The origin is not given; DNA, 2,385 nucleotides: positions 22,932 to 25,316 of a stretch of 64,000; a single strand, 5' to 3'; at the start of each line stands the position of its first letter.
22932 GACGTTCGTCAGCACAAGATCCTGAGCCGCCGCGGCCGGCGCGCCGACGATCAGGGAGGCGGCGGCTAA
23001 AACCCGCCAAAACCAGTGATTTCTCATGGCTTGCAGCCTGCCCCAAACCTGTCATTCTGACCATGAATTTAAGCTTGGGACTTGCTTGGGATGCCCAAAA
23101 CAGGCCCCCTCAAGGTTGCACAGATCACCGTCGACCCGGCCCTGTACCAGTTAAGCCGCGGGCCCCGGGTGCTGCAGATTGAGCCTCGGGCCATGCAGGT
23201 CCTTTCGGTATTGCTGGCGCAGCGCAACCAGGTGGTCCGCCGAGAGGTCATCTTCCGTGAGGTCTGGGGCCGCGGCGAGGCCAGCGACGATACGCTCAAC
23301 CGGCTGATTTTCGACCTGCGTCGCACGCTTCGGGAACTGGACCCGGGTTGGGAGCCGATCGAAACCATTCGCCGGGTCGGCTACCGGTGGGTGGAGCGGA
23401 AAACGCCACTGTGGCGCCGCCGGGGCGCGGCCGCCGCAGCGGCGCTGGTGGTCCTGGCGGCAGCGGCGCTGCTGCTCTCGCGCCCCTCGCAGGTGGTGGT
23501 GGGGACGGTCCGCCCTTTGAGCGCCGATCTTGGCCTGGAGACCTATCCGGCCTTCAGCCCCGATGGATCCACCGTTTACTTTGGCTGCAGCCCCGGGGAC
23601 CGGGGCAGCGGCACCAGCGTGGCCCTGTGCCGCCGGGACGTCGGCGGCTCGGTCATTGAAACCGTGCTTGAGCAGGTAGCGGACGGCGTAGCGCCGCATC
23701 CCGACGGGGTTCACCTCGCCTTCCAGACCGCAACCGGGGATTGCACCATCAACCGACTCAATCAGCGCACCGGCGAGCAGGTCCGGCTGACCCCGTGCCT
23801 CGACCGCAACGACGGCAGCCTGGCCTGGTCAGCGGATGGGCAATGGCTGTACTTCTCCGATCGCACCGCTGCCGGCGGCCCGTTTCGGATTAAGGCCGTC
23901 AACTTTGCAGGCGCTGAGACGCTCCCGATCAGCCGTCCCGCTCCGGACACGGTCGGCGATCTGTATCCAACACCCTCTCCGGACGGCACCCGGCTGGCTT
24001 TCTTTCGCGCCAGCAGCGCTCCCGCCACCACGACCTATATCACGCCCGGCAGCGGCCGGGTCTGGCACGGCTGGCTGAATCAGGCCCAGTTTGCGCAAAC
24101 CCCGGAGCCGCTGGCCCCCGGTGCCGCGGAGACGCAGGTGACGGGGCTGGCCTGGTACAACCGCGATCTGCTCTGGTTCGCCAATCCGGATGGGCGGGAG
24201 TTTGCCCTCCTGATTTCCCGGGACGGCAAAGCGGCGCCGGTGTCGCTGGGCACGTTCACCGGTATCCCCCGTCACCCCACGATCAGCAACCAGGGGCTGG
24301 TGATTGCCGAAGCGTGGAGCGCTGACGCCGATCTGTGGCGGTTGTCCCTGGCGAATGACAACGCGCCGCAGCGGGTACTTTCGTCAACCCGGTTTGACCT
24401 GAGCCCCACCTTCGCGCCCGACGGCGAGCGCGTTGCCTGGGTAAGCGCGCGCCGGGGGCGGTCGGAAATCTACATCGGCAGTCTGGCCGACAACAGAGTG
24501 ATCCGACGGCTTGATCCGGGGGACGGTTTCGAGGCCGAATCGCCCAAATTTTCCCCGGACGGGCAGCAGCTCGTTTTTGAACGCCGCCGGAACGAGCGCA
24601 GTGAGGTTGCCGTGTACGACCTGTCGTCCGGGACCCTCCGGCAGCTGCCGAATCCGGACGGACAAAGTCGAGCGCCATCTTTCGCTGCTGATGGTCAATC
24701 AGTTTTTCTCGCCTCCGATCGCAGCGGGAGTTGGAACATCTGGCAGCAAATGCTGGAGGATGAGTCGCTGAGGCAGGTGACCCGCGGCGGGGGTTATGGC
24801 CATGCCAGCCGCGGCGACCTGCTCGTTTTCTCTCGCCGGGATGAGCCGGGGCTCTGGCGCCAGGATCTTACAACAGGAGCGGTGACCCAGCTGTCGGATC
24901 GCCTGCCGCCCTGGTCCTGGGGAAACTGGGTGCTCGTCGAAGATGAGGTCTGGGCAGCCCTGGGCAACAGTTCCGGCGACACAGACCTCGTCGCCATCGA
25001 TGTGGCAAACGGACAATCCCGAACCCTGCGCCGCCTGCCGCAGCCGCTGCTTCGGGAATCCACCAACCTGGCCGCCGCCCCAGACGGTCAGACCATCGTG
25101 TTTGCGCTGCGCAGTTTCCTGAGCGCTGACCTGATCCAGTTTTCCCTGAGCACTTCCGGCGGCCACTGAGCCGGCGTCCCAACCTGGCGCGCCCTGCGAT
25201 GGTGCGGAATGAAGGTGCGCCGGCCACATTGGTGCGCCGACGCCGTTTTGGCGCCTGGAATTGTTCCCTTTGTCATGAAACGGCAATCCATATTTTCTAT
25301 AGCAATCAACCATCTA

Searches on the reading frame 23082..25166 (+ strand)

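Call 77: search_protein_families(library=ncbifam, proteins=[window:23082-25166:+], max_evalue=1e-10)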
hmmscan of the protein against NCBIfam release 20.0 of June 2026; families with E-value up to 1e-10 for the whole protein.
window:23082-25166:+ (695 aa): 5 families
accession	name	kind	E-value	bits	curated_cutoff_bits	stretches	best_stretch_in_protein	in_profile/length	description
TIGR02800.1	propeller_TolB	equivalog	8.3e-36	123.8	343.15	1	428-606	182-364/418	Tol-Pal system beta propeller repeat protein TolB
NF002183.0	PRK01029.1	equivalog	1.2e-19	70.7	405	1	428-571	271-415/429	Tol-Pal system protein TolB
NF053518.1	DipepPtdsDpp5Prph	equivalog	3.5e-15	55.6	900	0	461-570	227-341/655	dipeptidyl-peptidase Dpp5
NF033523.0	lasso_peptidase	equivalog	5.4e-12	45.3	400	0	483-547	88-152/638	Atxe2 family lasso peptide isopeptidase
NF003124.0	PRK04043.1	equivalog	1.5e-11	43.7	428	0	490-587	240-339/419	Tol-Pal system protein TolB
